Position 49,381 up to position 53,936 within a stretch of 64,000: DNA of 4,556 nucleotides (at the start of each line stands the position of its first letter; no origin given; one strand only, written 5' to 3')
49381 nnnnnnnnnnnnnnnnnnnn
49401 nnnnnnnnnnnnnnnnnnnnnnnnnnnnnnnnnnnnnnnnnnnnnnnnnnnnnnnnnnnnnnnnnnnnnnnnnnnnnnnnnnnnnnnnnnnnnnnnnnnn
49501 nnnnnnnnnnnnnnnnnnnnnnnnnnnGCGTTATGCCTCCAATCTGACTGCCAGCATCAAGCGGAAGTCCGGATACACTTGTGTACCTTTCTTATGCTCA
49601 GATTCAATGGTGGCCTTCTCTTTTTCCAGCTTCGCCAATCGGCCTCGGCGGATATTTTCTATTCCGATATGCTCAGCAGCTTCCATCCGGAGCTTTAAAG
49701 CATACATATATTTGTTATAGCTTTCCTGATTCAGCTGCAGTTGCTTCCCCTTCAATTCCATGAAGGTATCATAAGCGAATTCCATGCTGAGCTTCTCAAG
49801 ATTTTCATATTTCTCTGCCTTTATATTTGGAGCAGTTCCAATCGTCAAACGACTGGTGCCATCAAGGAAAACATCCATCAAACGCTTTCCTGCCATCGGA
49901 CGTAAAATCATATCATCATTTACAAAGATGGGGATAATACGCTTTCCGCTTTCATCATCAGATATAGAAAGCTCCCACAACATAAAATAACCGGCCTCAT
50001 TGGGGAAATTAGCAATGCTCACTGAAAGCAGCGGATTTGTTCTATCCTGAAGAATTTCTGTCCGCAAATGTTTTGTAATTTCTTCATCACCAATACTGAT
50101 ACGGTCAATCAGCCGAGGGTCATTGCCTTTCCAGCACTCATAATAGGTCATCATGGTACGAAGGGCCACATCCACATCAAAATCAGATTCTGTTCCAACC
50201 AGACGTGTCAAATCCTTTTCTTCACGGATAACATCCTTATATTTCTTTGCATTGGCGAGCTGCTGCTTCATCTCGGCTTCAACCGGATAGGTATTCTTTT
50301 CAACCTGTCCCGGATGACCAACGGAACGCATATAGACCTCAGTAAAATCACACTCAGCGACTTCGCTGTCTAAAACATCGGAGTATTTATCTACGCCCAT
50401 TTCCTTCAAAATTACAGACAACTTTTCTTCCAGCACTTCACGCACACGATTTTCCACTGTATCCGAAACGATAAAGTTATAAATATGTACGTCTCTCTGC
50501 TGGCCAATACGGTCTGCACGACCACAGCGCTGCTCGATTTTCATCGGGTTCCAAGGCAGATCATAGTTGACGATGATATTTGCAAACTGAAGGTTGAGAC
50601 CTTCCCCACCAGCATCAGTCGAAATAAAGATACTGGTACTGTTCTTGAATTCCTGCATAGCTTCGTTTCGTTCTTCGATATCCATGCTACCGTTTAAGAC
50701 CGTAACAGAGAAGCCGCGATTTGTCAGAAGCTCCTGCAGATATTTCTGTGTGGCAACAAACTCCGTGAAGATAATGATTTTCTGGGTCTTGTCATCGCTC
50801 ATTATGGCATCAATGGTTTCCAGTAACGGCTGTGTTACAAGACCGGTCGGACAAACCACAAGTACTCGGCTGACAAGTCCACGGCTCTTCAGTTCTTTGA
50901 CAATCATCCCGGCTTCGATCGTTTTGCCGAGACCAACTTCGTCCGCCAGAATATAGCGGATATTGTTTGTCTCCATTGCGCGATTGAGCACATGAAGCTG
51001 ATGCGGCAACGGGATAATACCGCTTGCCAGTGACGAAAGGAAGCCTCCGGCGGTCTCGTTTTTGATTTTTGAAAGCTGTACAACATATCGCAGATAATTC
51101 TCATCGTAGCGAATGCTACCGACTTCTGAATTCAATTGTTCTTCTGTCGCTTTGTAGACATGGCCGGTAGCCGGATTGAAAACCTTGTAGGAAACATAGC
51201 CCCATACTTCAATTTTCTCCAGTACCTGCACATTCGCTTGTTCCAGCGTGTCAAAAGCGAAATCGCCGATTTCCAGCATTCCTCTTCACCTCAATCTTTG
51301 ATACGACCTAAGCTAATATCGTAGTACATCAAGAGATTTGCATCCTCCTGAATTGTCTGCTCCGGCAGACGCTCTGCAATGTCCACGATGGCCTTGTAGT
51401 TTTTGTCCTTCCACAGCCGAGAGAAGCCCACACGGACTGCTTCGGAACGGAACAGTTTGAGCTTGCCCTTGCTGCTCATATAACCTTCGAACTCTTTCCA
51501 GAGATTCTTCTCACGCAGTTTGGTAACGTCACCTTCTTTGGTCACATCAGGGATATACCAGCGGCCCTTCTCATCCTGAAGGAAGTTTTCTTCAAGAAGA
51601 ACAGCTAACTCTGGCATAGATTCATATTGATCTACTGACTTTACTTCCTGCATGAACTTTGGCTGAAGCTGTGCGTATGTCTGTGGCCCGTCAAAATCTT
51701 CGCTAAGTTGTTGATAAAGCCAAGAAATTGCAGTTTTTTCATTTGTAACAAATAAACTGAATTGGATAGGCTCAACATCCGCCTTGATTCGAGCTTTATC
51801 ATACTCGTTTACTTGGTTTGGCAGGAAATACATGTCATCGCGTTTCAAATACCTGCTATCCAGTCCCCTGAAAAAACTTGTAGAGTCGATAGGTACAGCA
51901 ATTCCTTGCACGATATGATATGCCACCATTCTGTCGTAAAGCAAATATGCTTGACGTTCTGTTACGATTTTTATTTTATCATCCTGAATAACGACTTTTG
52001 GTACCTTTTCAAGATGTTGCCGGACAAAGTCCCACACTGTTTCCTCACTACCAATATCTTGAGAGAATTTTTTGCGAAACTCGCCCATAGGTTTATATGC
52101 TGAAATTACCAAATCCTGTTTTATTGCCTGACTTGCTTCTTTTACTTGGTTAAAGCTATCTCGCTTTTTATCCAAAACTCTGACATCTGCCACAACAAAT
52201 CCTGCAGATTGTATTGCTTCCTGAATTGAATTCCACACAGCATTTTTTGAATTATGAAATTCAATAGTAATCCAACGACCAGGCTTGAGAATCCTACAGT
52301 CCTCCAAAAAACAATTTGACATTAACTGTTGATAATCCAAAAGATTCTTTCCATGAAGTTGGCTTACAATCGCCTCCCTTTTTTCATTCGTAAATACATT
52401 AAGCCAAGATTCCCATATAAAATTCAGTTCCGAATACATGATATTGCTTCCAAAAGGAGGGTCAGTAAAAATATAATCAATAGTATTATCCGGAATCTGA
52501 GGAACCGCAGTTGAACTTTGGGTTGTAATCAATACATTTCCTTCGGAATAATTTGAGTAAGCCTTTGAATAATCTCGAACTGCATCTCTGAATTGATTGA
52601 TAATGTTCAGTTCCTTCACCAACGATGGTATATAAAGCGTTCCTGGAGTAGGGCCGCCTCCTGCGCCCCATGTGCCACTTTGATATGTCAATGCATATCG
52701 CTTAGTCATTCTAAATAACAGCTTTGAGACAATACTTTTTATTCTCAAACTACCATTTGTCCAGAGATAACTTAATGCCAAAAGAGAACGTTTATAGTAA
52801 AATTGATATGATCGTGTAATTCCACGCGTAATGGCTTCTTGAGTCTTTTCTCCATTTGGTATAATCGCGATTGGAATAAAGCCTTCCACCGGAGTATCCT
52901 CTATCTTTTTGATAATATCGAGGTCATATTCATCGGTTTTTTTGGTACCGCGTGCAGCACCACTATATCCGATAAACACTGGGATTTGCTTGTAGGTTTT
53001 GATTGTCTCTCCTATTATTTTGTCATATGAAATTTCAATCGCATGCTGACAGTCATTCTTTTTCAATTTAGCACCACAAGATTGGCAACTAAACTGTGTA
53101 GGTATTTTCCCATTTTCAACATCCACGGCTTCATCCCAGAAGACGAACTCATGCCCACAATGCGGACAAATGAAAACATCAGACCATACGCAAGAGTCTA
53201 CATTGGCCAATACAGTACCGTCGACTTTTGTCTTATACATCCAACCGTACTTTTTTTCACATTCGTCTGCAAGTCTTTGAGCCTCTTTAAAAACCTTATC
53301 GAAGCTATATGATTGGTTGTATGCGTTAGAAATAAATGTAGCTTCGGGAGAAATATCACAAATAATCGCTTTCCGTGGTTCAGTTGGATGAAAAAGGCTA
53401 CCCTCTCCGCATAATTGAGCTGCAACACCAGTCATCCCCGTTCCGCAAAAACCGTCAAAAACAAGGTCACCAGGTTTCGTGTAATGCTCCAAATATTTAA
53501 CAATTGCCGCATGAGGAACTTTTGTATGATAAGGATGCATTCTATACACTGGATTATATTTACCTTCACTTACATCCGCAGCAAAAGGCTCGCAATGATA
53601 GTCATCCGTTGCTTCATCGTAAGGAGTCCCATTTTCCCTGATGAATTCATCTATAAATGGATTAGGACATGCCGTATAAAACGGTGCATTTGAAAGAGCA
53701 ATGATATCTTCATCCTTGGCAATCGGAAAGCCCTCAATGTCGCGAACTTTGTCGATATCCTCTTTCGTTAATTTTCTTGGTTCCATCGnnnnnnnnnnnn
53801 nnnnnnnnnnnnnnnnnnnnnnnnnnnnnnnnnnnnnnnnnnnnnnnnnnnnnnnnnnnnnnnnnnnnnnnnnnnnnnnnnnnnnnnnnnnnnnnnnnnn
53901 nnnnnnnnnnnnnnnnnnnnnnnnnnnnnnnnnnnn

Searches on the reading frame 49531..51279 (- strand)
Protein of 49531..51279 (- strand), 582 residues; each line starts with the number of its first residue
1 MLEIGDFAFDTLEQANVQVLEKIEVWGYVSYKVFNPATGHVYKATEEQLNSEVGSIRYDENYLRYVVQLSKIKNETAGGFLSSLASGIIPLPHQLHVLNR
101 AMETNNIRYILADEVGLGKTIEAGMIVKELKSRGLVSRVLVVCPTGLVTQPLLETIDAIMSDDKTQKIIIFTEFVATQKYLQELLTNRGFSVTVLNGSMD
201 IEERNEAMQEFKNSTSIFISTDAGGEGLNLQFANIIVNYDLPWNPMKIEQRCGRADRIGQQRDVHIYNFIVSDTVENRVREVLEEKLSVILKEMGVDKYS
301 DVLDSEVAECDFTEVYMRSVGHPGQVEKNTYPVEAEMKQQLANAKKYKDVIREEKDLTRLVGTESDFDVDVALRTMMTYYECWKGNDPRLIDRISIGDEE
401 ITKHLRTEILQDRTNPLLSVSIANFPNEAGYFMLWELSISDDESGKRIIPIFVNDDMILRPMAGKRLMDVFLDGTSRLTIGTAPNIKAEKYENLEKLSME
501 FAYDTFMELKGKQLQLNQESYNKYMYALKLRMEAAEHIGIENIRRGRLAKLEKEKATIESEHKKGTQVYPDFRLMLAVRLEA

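Call 5: search_protein_families(library=pfam, proteins=[window:49531-51279:-], max_evalue=0.01)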
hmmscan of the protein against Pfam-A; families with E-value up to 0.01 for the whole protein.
window:49531-51279:- (582 aa): 3 families
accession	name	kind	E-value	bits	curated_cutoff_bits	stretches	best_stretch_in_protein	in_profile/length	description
PF00271.37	Helicase_C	-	5.1e-26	91.5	23.5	1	154-259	4-110/110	Helicase conserved C-terminal domain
PF00176.29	SNF2-rel_dom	-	6.1e-07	29.3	24.9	1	101-193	11-107/290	SNF2-related domain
PF04851.21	ResIII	-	1.3e-05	25.6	22.5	1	90-182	4-95/164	Type III restriction enzyme, res subunit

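Call 6: search_protein_families(library=padloc, proteins=[window:49531-51279:-], max_evalue=0.001)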
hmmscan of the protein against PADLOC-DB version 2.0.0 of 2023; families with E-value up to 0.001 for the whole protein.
window:49531-51279:- (582 aa): 53 families (the best 25 are shown)
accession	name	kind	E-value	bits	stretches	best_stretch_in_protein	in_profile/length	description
PDLC02500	BrxHI|BrxHII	-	3.3e-158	526.9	3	152-358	465-673/933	BrxHI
PDLC02621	DrmD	-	4.2e-51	172.2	2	157-353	510-727/1040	DrmD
PDLC00659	HmaA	-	3.2e-49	165.7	2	159-353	506-702/1176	SNF2 helicase / DEAD-box helicase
PDLC02623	DrmD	-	5e-49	164.9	2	154-295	518-661/1040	DrmD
PDLC02620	DrmD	-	1.1e-45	154.1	2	165-309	484-628/1060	DrmD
PDLC02619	DrmD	-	2.1e-42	143.3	3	196-307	471-584/872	DrmD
PDLC02504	BrxHI|BrxHII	-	1.4e-41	140.5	2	155-303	474-624/971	BrxHII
PDLC02572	DrmA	-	6.9e-34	115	2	152-276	503-640/1043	DrmA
PDLC02634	DrmD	-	1.2e-32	110.7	2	202-294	525-619/900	DrmD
PDLC02632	DrmD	-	2.2e-32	110.4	2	160-276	517-643/662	DrmD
PDLC02840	DpdE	-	3.4e-31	106.4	2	60-150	131-221/1091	DpdE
PDLC02844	DpdE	-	5.4e-30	102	2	64-155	129-219/1074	DpdE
PDLC02843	DpdE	-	1.5e-29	100.6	2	158-274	559-683/1091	DpdE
PDLC00628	ZorD1|ZorD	-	1.1e-27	94.3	2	155-285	822-956/1171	"SWI2/SNF2 helicase, Mrr-like nuclease"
PDLC02633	DrmD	-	1.2e-27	94.3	2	164-287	525-657/839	DrmD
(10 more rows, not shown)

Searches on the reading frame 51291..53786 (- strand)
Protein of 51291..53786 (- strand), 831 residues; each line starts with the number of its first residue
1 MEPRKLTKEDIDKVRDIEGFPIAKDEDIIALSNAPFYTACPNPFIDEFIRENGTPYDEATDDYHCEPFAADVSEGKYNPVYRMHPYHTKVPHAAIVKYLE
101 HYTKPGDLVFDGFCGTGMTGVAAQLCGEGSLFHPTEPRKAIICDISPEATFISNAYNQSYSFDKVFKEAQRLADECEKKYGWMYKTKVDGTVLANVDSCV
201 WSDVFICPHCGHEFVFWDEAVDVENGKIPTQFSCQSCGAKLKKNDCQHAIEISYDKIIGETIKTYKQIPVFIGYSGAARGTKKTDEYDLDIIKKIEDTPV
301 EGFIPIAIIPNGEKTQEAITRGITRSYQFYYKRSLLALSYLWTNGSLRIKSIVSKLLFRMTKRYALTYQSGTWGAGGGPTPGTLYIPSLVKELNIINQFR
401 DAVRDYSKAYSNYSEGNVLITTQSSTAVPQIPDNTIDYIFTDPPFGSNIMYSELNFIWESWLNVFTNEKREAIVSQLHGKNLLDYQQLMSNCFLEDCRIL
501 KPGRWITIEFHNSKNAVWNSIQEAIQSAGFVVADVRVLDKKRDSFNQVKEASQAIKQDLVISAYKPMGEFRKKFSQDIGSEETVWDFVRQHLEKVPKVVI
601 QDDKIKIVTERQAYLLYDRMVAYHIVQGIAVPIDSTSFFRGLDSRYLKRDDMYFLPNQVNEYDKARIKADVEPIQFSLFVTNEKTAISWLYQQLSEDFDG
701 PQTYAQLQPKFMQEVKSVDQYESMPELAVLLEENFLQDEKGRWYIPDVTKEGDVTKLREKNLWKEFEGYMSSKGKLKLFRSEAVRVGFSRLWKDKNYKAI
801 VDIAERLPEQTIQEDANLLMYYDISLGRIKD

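Call 5: search_protein_families(library=pfam, proteins=[window:51291-53786:-], max_evalue=0.01)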
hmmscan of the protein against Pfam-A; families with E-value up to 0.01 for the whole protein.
window:51291-53786:- (831 aa): 4 families
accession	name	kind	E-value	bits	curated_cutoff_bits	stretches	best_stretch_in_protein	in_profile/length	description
PF01555.25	N6_N4_Mtase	-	1.5e-14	54.9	26.7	2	79-148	159-214/221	DNA methylase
PF08271.17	Zn_Ribbon_TF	-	0.00076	19.4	29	1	205-251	1-39/43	TFIIB zinc-binding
PF12760.12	Zn_ribbon_IS1595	-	0.00098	19.5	25.4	1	198-239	12-45/46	Transposase zinc-ribbon domain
PF08274.17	Zn_Ribbon_YjdM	-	0.0033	17.8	30.8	1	203-214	18-29/30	PhnA Zinc-Ribbon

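Call 6: search_protein_families(library=padloc, proteins=[window:51291-53786:-], max_evalue=0.001)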
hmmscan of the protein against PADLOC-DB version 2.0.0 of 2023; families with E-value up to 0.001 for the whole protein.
window:51291-53786:- (831 aa): 31 families (the best 25 are shown)
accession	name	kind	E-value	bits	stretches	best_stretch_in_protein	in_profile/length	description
PDLC02541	PglX|PglXI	-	0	1060.2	2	5-740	39-794/919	PglXI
PDLC03346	MTase_II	-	1.2e-230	766.3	4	192-738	357-923/1068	Type II methyltransferase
PDLC03312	MTase_II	-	2e-73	245.8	1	66-553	775-1251/1344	Type II methyltransferase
PDLC03319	MTase_II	-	1.4e-16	58.4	1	394-568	250-424/503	Type II methyltransferase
PDLC03325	MTase_II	-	1.1e-15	55.4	1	414-515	271-367/426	Type II methyltransferase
PDLC03367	MTase_II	-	3.7e-15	53.3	1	77-532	13-444/633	Type II methyltransferase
PDLC03371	MTase_II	-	1e-11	42.9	1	84-125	191-230/260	Type II methyltransferase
PDLC03228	MTase_II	-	2.1e-09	35.6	1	70-127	131-185/227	Type II methyltransferase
PDLC03380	MTase_II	-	9.5e-09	32.9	1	430-507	257-336/393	Type II methyltransferase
PDLC03353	MTase_II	-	2.5e-08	31.8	1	415-541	8-118/260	Type II methyltransferase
PDLC03216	MTase_II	-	3.4e-08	30.9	0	87-125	195-233/364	Type II methyltransferase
PDLC03738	oMTase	-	2.2e-07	28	1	83-126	203-244/376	orphan methyltransferase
PDLC03299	MTase_II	-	3.7e-07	27.9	0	411-457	9-55/296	Type II methyltransferase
PDLC02189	DUF1156_MTase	-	2.2e-06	24.1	1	291-463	406-574/944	-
PDLC03387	MTase_II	-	4.7e-06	23.9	0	88-124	216-252/289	Type II methyltransferase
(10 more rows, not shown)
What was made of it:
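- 51291..53786 (-): pglXI methyltransferase (831 aa). Intact in the window but knocked out in many sibling contigs. PADLOC PglXI, E = 0 (call 6).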
